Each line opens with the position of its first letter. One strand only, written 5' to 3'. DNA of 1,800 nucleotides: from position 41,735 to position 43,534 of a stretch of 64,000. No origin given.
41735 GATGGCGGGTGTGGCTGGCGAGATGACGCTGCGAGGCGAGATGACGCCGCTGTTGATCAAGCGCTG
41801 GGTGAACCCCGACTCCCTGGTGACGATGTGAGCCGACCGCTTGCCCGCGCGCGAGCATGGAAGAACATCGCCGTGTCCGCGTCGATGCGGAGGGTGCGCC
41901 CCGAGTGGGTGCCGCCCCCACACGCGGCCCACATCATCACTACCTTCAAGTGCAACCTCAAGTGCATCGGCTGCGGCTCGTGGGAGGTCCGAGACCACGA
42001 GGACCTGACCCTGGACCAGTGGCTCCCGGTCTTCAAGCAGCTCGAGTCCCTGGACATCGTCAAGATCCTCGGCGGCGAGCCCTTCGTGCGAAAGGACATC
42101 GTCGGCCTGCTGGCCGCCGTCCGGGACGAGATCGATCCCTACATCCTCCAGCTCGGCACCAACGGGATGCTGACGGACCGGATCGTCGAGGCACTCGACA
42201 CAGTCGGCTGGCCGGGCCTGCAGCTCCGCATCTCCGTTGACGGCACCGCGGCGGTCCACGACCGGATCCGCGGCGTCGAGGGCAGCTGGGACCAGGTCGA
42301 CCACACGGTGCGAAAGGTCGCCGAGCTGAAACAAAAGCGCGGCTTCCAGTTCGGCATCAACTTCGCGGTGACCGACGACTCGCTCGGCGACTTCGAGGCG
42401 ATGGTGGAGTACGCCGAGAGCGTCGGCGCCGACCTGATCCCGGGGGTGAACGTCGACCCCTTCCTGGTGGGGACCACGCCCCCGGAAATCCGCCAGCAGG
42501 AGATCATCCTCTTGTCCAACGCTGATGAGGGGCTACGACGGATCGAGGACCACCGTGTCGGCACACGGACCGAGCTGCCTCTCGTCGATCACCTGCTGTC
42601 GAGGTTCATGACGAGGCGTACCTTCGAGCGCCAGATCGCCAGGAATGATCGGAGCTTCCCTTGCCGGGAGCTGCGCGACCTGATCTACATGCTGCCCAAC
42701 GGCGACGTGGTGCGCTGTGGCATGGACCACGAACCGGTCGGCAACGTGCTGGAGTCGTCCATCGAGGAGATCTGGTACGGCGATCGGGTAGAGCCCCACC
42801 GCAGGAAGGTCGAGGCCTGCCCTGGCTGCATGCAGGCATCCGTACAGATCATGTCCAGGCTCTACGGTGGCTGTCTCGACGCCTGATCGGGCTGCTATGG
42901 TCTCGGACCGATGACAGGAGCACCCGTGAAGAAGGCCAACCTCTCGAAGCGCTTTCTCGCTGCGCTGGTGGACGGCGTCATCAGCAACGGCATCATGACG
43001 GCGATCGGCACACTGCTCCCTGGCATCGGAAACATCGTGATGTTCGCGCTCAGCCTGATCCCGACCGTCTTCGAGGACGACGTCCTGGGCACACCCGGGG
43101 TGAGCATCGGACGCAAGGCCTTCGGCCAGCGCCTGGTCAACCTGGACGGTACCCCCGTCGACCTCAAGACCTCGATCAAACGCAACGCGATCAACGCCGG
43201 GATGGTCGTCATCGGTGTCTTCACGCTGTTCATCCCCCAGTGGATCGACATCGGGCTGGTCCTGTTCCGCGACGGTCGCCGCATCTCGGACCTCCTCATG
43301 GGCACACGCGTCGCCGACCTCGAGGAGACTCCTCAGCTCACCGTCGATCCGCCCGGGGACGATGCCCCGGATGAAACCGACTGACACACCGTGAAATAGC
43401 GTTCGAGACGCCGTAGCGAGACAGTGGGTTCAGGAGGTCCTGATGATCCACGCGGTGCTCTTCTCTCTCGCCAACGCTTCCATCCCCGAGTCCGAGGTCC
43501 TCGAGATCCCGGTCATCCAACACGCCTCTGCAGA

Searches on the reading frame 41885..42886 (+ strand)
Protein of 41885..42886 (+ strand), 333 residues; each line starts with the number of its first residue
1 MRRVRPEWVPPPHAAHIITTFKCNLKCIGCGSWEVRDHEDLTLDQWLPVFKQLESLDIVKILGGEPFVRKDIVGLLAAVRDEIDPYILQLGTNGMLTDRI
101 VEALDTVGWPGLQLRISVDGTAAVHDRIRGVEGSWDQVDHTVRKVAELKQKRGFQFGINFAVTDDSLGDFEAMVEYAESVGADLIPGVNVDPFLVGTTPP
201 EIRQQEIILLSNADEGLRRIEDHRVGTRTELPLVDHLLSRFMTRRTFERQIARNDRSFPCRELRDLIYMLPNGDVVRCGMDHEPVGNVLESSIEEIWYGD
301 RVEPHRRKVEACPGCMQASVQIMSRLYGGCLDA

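Call 40: search_protein_families(library=pfam, proteins=[window:41885-42886:+], max_evalue=0.001)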
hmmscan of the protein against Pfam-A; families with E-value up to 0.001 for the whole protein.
window:41885-42886:+ (333 aa): 2 families
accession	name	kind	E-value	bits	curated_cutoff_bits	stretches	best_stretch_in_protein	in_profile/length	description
PF04055.27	Radical_SAM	-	8.8e-15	55.7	29.5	1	17-173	1-162/166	Radical SAM superfamily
PF13186.11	SPASM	-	7.7e-08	33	21.5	1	260-315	1-66/67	Iron-sulfur cluster-binding domain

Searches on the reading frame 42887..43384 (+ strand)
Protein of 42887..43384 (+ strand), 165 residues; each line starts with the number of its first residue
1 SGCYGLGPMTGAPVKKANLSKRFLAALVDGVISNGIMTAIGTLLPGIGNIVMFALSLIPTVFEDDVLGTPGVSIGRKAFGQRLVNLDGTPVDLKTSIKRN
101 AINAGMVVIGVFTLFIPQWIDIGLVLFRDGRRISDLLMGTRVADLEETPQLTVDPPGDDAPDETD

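Call 40: search_protein_families(library=pfam, proteins=[window:42887-43384:+], max_evalue=0.001)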
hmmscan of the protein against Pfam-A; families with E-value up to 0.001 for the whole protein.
window:42887-43384:+ (165 aa): 1 family
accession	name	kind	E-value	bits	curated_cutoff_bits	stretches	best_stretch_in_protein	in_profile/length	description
PF06271.18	RDD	-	1.2e-10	42.3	24.1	1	17-138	2-136/137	RDD family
